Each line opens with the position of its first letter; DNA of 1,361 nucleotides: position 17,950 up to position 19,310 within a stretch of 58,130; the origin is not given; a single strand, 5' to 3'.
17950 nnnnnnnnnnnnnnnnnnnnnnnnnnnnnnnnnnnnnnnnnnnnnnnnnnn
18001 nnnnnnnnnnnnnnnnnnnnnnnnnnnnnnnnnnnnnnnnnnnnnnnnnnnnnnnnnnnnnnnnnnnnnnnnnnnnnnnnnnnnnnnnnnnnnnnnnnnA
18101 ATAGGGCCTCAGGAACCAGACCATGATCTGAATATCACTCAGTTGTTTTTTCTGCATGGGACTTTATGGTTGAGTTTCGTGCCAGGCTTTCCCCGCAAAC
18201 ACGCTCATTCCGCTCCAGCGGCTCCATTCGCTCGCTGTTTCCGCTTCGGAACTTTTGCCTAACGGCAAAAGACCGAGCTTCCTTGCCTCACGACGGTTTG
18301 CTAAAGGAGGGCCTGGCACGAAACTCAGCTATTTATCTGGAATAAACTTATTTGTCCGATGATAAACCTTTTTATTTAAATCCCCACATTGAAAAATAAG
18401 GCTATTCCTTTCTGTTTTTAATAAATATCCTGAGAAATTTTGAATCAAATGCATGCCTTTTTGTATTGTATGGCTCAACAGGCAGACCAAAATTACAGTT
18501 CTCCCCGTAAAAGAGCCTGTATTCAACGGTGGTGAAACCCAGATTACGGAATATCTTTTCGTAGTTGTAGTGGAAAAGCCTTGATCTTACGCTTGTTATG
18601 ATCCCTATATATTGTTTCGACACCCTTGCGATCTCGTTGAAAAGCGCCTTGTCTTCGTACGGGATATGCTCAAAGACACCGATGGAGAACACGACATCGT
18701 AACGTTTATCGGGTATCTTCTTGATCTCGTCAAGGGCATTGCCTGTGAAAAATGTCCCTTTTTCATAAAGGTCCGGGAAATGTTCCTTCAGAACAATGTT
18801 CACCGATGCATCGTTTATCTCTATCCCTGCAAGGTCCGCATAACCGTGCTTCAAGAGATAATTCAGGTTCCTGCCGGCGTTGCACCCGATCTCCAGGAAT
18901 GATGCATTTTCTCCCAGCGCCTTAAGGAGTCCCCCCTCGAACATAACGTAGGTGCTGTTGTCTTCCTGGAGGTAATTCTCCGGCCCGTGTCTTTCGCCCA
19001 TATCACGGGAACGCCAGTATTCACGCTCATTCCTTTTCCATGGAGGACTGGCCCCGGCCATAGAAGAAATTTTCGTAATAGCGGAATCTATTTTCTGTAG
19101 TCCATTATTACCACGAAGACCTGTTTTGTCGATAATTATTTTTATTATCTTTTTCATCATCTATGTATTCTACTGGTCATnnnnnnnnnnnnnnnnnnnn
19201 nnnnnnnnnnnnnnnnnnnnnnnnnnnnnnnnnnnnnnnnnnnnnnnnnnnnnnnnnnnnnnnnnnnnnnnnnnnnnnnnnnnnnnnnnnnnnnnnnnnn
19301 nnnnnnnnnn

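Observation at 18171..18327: The inverted copy carries compensatory changes and frame-breaking indels, so the element behaves as structure and not as a gene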

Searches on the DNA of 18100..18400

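Call 11: search_rna_families(source=window, start=18100, end=18400, threshold=evalue, max_evalue=10, show_alignments=2)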
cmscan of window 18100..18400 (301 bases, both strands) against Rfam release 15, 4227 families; matches with E-value up to 10: 1.
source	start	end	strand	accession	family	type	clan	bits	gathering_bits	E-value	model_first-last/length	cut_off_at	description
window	18153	18266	+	RF01956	NEAT1_2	Gene; lncRNA;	-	12.9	60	1.8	1-116/116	no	Nuclear enriched abundant transcript 1 conserved region 2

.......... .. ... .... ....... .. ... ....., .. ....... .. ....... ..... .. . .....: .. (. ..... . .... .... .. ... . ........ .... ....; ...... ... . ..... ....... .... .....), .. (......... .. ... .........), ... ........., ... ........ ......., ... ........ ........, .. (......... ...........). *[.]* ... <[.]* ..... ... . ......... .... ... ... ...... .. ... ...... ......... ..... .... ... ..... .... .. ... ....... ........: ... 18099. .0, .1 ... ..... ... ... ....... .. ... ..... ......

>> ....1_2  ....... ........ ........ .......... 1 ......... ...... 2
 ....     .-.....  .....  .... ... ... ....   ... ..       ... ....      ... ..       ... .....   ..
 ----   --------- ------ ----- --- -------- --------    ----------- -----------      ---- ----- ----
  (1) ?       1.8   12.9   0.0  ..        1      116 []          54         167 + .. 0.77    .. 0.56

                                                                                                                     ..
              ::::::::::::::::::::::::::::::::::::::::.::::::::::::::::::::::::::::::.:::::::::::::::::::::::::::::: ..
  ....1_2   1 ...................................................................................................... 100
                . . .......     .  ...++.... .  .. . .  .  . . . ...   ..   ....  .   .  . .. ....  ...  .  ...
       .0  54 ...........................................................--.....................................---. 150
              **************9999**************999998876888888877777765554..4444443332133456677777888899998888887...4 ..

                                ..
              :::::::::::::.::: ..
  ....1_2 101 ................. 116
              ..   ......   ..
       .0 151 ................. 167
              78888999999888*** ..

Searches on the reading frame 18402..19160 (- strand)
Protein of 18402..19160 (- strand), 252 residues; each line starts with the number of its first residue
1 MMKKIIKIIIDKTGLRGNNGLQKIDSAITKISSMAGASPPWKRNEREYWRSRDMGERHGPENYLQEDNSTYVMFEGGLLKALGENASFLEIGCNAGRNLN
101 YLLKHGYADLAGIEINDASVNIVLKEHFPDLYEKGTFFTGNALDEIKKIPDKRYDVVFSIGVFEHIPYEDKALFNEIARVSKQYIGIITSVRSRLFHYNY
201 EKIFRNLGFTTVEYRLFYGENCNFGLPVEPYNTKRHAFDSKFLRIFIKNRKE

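Call 68: search_protein_families(library=pfam, proteins=[window:18402-19160:-], max_evalue=0.00001)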
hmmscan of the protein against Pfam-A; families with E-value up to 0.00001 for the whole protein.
window:18402-19160:- (252 aa): 5 families
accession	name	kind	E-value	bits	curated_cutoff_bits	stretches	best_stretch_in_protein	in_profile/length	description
PF08241.18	Methyltransf_11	-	2.8e-11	44.3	21.2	1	89-182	1-88/95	Methyltransferase domain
PF13489.12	Methyltransf_23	-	1.2e-10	41.8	27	1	79-182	17-109/164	Methyltransferase domain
PF13649.12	Methyltransf_25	-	1.6e-10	42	27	1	89-182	2-94/97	Methyltransferase domain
PF08242.18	Methyltransf_12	-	1.2e-09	39.2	30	1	89-177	1-88/98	Methyltransferase domain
PF13847.12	Methyltransf_31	-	1e-06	29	27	1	84-192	3-113/145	Methyltransferase domain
